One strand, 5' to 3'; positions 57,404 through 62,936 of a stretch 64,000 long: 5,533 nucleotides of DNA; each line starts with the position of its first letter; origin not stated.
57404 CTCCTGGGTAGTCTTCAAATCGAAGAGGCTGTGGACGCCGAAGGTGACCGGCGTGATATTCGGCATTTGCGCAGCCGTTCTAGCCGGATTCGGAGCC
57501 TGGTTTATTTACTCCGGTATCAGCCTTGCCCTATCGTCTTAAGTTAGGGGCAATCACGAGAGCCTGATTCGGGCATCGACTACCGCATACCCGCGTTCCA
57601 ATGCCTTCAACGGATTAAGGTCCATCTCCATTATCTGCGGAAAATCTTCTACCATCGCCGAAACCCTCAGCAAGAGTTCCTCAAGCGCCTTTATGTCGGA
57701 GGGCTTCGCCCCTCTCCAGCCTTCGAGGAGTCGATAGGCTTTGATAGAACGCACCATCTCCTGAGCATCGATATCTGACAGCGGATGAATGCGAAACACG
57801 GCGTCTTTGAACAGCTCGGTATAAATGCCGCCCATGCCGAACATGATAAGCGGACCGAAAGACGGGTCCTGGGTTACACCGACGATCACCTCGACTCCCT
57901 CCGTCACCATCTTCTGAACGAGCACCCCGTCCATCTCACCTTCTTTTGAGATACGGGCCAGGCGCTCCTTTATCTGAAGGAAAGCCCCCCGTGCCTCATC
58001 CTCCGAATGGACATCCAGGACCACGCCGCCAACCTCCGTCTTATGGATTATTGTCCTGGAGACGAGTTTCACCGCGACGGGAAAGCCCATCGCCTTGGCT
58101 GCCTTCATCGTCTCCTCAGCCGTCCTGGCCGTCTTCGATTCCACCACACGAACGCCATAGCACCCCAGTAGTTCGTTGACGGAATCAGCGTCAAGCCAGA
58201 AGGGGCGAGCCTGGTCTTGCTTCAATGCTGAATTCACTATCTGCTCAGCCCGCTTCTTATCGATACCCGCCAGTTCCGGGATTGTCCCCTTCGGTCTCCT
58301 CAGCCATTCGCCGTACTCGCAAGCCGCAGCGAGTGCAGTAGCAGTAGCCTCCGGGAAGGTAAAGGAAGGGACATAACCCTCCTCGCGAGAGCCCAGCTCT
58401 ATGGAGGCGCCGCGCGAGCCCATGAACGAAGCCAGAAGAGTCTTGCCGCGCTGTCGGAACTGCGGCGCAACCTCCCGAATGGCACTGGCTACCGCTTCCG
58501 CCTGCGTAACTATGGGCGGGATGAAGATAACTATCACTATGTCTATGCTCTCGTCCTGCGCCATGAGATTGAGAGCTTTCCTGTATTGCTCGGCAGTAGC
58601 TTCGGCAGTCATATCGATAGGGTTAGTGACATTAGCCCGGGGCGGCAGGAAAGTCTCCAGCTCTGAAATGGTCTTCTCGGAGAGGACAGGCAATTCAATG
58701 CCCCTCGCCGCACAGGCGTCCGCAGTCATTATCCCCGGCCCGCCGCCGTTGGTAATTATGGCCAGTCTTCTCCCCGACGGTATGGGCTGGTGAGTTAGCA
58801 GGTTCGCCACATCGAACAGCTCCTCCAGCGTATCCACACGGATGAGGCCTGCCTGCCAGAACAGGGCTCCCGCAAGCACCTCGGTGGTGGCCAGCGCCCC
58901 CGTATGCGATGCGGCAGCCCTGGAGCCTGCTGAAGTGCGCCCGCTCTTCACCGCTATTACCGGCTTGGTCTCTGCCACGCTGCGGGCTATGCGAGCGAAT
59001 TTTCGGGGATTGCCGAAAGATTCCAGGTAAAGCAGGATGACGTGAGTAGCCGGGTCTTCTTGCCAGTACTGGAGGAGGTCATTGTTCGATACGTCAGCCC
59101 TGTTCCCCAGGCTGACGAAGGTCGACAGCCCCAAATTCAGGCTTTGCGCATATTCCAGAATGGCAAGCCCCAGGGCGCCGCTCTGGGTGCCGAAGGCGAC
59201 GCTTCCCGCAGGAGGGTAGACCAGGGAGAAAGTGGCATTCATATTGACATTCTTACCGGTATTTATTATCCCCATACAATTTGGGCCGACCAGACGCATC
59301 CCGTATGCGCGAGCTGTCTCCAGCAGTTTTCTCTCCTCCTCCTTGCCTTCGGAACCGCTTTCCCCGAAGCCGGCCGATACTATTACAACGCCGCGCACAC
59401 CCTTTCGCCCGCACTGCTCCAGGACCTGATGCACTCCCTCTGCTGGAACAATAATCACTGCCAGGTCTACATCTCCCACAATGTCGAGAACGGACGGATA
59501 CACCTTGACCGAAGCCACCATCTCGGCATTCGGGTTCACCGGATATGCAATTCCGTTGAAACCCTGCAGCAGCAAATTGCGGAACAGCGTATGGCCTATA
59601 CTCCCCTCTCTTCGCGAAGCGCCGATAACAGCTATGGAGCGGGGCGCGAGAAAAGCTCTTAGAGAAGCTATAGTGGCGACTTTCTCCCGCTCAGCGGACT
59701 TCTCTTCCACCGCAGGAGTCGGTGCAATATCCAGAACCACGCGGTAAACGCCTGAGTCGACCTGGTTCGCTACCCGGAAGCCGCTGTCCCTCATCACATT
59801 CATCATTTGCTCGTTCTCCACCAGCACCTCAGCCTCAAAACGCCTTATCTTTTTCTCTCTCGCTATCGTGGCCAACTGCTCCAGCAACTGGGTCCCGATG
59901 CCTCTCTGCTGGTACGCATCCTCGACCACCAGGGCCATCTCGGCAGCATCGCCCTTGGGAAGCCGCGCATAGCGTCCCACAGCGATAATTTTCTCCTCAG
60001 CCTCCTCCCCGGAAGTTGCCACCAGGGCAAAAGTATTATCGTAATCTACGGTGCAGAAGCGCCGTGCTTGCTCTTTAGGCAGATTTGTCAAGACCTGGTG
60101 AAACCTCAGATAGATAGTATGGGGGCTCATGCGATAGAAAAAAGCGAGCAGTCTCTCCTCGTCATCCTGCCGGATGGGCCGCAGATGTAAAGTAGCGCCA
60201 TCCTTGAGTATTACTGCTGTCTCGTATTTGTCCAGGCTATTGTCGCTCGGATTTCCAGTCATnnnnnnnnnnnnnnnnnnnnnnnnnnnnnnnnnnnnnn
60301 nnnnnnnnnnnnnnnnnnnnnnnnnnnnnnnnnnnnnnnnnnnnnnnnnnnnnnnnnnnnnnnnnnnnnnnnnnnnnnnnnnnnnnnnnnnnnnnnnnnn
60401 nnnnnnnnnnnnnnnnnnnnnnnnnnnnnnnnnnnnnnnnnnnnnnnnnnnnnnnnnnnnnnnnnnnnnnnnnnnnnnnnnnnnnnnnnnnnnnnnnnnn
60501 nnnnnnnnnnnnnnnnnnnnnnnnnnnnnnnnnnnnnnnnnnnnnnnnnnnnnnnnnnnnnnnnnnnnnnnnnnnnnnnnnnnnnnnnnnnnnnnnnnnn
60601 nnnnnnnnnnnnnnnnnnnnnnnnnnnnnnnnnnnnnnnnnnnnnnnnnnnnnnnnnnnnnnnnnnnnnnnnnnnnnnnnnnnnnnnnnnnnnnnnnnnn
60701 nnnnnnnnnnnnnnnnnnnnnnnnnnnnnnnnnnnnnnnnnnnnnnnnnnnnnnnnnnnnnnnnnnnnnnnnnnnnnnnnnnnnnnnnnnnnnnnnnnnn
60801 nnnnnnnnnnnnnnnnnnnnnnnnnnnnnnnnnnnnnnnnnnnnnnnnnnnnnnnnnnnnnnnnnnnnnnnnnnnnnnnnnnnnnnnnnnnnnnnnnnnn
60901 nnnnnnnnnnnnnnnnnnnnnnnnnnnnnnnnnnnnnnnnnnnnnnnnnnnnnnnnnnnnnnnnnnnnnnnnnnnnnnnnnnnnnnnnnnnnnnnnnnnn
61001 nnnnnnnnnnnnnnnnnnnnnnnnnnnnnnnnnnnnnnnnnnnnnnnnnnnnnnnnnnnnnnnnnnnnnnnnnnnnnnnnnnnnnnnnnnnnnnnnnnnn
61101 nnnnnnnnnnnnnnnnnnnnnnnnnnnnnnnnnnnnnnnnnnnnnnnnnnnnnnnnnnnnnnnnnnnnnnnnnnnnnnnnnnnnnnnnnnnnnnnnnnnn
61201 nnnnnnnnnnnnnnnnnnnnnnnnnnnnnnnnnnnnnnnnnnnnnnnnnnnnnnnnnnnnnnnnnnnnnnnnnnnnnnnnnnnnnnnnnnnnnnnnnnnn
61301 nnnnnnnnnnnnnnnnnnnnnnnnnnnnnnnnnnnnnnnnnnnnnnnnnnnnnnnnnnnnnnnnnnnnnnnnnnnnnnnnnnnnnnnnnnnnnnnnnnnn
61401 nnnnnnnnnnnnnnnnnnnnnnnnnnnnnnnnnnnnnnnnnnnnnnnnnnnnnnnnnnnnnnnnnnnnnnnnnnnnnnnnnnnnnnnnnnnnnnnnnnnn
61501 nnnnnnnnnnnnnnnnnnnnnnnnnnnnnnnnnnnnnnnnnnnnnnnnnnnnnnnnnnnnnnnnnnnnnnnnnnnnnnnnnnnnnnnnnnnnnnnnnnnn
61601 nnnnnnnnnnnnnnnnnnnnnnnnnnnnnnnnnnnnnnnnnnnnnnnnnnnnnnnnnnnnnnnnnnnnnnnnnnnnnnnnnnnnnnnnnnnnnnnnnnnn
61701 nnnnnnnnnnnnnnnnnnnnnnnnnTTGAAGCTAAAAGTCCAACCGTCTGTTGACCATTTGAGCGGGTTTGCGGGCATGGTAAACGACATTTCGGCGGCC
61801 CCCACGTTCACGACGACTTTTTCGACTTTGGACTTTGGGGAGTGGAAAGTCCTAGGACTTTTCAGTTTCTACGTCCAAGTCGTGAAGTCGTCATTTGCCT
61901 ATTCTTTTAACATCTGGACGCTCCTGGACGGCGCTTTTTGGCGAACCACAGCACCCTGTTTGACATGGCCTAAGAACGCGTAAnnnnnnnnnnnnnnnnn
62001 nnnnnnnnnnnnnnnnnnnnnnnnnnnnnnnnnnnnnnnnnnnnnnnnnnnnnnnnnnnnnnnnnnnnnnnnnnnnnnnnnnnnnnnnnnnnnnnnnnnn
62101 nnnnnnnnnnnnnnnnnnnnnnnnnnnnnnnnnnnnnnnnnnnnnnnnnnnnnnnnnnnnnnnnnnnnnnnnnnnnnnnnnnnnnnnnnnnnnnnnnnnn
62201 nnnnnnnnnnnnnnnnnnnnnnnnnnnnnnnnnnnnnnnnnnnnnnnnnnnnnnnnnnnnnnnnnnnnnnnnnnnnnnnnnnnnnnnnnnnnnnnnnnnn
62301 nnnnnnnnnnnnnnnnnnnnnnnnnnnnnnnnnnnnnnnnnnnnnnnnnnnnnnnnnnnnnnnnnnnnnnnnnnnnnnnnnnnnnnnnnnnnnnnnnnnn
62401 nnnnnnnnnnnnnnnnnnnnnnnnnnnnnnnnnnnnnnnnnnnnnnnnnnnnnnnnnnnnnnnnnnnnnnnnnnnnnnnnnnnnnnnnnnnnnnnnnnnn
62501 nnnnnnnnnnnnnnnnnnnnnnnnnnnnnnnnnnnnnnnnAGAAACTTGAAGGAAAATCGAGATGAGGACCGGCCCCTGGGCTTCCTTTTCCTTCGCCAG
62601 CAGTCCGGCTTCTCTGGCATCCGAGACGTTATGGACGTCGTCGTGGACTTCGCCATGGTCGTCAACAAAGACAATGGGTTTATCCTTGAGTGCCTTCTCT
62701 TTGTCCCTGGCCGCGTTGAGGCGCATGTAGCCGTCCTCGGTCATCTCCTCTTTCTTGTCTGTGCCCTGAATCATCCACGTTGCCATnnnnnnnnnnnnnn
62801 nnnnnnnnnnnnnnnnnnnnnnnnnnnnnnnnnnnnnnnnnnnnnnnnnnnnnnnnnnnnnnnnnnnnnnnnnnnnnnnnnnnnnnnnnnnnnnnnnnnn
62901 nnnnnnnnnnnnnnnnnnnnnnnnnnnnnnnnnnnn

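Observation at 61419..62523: Non-coding ~565-bp tandem duplication (plus a partial third copy at 63399-63570), rich in phased ATTTGrAC words and nested hairpins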

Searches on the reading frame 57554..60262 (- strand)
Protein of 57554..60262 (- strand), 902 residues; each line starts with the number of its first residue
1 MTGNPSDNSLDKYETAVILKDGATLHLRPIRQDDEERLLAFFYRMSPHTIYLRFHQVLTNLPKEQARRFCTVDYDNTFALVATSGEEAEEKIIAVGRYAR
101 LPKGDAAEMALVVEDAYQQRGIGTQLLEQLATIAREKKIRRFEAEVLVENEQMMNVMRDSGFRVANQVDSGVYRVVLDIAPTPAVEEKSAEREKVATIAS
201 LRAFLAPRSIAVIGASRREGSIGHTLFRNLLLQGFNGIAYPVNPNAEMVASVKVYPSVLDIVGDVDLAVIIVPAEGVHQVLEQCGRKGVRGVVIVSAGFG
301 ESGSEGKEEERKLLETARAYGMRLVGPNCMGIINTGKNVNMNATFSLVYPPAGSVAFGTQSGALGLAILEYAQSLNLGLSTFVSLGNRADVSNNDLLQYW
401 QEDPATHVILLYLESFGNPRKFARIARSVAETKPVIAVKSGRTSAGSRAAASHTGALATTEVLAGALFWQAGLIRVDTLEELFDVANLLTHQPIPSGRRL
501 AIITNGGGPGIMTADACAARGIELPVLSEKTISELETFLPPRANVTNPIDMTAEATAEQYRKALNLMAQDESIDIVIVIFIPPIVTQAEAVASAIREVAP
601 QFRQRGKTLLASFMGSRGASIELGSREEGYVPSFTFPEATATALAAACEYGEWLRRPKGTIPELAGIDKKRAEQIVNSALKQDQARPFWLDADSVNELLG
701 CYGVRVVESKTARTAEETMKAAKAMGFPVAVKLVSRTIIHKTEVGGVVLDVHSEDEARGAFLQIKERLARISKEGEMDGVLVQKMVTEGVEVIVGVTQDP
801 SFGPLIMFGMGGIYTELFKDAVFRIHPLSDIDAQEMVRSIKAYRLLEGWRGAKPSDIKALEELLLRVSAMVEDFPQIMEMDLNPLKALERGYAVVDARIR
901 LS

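Call 12: find_encoding_contigs(protein=window:57554-60262:-, flank=10000, max_places=6)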
Protein window:57554-60262:- (902 aa): no gene with exactly this product is on record in the collection.

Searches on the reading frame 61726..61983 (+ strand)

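Call 21: search_protein_families(library=pfam, proteins=[window:61726-61983:+], max_evalue=1)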
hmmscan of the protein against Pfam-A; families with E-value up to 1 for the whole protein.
window:61726-61983:+ (85 aa): 2 families
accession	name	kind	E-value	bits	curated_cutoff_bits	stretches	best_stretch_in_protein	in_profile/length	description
PF17332.7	DUF5592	-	0.14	13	26.7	1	21-72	6-58/89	Family of unknown function (DUF5592)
PF20309.4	DRHyd-ASK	-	0.22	11.9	26.6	1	29-46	15-32/36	Deoxyribohydrolase (DRHyd) domain of the ASK signalosome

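Call 22: search_protein_families(library=phrogs, proteins=[window:61726-61983:+], max_evalue=1)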
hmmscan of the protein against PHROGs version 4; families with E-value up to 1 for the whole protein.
window:61726-61983:+ (85 aa): 0 families

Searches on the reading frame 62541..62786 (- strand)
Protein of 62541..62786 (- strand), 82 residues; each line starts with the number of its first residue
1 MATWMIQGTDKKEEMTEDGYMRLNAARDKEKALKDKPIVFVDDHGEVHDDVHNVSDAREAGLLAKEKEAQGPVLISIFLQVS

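Call 66: search_protein_representatives(protein=window:62541-62786:-)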
Query: 82 residues. Proteins with E-value up to 0.001 (for the whole library): 16; up to 1e-10: 11; up to 1e-30: 1. The best 16 are listed.
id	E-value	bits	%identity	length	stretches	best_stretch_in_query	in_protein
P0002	5.0e-37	141.5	85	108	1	1-82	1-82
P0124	1.2e-23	98.9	67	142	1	1-73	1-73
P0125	2.1e-20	88.7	62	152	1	1-70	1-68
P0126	3.5e-19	84.8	65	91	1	1-71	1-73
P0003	7.4e-17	77.4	80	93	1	32-82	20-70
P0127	3.2e-16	75.4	62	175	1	1-69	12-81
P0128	1.7e-15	73.1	55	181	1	1-69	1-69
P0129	8.8e-14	67.6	49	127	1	1-73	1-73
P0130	2.1e-13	66.4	51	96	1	1-69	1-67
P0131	2.5e-13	66.2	51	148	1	1-68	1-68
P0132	5.9e-12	61.8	47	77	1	2-71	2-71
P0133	5.1e-10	55.7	40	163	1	3-75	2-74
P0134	7.0e-09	52.1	42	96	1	1-67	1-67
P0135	4.8e-08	49.4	48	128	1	1-54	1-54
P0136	4.0e-05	40.1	50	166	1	29-72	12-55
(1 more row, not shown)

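Call 69: find_encoding_contigs(protein=P0129, flank=6000, max_places=3)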
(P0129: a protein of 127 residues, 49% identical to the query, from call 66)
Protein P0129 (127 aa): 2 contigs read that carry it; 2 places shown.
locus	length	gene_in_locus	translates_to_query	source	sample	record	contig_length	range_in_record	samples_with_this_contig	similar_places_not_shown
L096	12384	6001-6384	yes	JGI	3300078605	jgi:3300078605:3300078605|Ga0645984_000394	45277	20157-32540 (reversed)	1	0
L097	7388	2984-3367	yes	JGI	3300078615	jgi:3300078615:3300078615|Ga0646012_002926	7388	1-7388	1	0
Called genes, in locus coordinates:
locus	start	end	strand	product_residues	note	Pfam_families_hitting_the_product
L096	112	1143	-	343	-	-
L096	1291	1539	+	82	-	-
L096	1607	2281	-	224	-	-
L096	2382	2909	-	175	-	-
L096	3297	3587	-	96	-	-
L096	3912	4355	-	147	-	-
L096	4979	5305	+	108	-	-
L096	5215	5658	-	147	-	-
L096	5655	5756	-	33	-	-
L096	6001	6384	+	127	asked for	-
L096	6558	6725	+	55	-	-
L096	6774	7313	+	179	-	-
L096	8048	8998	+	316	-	-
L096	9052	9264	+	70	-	PF13560:HTH_31 (weak), PF01381:HTH_3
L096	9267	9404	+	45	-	-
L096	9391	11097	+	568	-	PF09250:Prim-Pol, PF08708:PriCT_1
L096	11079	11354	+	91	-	-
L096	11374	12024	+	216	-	PF00589:Phage_integrase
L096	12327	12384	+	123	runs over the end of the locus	-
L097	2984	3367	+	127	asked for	-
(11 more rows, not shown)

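Call 74: find_encoding_contigs(protein=P0133, flank=5000, max_places=2)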
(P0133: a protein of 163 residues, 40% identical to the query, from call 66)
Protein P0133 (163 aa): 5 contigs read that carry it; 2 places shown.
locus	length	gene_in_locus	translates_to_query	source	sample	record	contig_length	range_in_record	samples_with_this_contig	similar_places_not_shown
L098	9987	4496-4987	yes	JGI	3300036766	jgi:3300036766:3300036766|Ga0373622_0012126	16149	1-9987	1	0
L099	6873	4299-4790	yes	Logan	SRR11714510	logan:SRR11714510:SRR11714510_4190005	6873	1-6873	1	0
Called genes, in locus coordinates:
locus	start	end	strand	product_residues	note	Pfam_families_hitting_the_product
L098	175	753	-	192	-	-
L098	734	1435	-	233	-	PF00589:Phage_integrase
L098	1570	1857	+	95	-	-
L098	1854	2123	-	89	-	-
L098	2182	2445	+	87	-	-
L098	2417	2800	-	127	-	-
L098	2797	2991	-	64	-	-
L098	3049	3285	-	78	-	-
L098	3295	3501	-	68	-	-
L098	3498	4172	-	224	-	-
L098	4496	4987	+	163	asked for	-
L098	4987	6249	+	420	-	-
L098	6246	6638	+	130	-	-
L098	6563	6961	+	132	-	PF00226:DnaJ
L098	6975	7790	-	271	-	PF00535:Glycos_transf_2, PF13641:Glyco_tranf_2_3 (weak)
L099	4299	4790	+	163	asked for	-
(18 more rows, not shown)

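Call 75: find_encoding_contigs(protein=P0128, flank=5000, max_places=2)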
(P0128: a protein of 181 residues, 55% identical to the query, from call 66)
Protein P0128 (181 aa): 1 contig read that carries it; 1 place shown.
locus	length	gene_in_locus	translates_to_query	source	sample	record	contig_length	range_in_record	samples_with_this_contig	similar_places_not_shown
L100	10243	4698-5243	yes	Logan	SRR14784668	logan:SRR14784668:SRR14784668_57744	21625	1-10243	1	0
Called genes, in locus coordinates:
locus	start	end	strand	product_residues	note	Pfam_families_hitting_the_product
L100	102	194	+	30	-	-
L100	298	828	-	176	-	-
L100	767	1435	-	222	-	PF00589:Phage_integrase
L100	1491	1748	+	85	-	-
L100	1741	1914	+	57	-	-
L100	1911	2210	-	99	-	-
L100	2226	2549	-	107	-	-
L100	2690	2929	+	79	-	-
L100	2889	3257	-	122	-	-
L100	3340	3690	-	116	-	-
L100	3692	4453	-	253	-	-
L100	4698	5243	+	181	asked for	-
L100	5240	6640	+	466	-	-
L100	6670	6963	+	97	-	-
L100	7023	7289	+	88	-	PF00226:DnaJ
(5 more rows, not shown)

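Call 88: search_dna_similar(query=L096:9391-11097:+, collection=phages, mode=protein, max_rows=8)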
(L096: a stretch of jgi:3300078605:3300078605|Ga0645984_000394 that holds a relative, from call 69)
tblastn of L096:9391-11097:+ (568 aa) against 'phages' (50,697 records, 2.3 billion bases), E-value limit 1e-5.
Records with a match: 48; places in all: 49; records where one place covers at least 80% of the query: 1.
Best place of each record, by identity: <60% 48.
By first word of the organism name: Streptococcus 13; Gordonia 6; Mycobacterium 6; Rhizobium 4; Serratia 4; Caudoviricetes 3; Microbacterium 3; Methanosarcina 1; Roseobacter 1; Bacteriophage 1; and 6 more.
By host as written in the record: - 5; Gordonia terrae 3612 4; Serratia marcescens 4; Gordonia Terrae CAG3 2; Microbacterium foliorum NRRL B-24224 2; Streptococcus suis 8067 2; Streptococcus suis capsular serotype 2 2; Mycobacterium tuberculosis mc2 7000 2; and 25 more.
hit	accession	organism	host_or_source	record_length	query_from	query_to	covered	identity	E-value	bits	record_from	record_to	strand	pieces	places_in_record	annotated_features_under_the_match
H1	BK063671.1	Caudoviricetes sp. vir555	Methanomicrobiales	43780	7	564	98%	32.2%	4e-60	222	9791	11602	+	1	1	DNA primase | HNH endonuclease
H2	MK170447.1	Methanosarcina virus MetMV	Methanosarcina sp.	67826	329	558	40%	39.5%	3e-41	166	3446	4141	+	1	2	hypothetical protein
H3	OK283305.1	Roseobacter phage RDJL3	Roseobacter denitrificans OCh 114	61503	8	309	53%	28.2%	1e-9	68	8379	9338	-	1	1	integrase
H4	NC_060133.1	Gordonia phage Rabbitrun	Gordonia Terrae CAG3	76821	7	217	37%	36.0%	1e-13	81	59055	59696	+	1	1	96: DNA polymerase/primase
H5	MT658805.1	Gordonia phage Rabbitrun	Gordonia Terrae CAG3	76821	7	217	37%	36.0%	1e-13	81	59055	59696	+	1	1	96: DNA primase/polymerase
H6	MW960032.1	Rhizobium phage RHph_X2_25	Sinorhizobium americanum X2_25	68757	1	225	40%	33.1%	5e-10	69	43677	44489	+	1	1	putative DNA primase/polymerase protein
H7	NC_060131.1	Gordonia phage Neville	Gordonia terrae 3612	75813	10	217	37%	35.6%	5e-14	82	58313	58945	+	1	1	93: DNA polymerase/primase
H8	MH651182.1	Gordonia phage Neville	Gordonia terrae 3612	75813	10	217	37%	35.6%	5e-14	82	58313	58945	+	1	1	93: DNA primase/polymerase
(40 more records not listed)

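Call 89: search_dna_similar(query=L096:9391-11097:+, collection=plasmids, mode=protein, max_rows=8)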
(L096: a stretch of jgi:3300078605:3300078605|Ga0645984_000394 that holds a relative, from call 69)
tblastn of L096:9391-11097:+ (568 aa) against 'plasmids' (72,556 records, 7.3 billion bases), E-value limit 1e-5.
Records with a match: 10; places in all: 11; records where one place covers at least 80% of the query: 0.
Best place of each record, by identity: <60% 10.
By first word of the organism name: Lacticaseibacillus 3; Thermaerobacter 1; Methylobacterium 1; Rhizobium 1; Pseudonocardia 1; Roseomonas 1; Latilactobacillus 1; Ochrobactrum 1.
By predicted mobility (MOB-suite, as given by PLSDB): non-mobilizable 10.
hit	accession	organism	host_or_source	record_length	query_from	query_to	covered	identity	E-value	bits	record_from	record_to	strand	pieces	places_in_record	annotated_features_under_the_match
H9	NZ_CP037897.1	Thermaerobacter sp. FW80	whole genome,food sludge compost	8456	9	239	41%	36.1%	7e-21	104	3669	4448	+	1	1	phage/plasmid primase, P4 family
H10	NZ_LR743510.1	Methylobacterium bullatum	-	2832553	8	242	41%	33.7%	1e-14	85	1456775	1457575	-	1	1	none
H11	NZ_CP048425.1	Rhizobium daejeonense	Cell,soil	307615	6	233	40%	33.1%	3e-14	84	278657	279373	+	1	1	bifunctional DNA primase/polymerase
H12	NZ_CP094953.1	Lacticaseibacillus rhamnosus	Homo sapiens,single cell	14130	7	239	41%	28.0%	1e-7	62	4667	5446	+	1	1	bifunctional DNA primase/polymerase | hypothetical protein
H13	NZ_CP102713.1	Lacticaseibacillus rhamnosus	Homo sapiens,Cell culture,tongue coating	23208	7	239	41%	28.0%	2e-7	62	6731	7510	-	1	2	bifunctional DNA primase/polymerase | hypothetical protein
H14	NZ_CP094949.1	Lacticaseibacillus paracasei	Homo sapiens,single cell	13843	7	239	41%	27.6%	3e-7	61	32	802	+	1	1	bifunctional DNA primase/polymerase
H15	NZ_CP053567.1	Pseudonocardia broussonetiae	plant,Broussonetia papyrifera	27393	34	216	32%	33.0%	2e-8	65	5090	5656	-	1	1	bifunctional DNA primase/polymerase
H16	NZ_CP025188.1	Roseomonas mucosa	Homo sapiens,clinical, human skin, ...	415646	4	181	31%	33.7%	1e-8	66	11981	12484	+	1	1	bifunctional DNA primase/polymerase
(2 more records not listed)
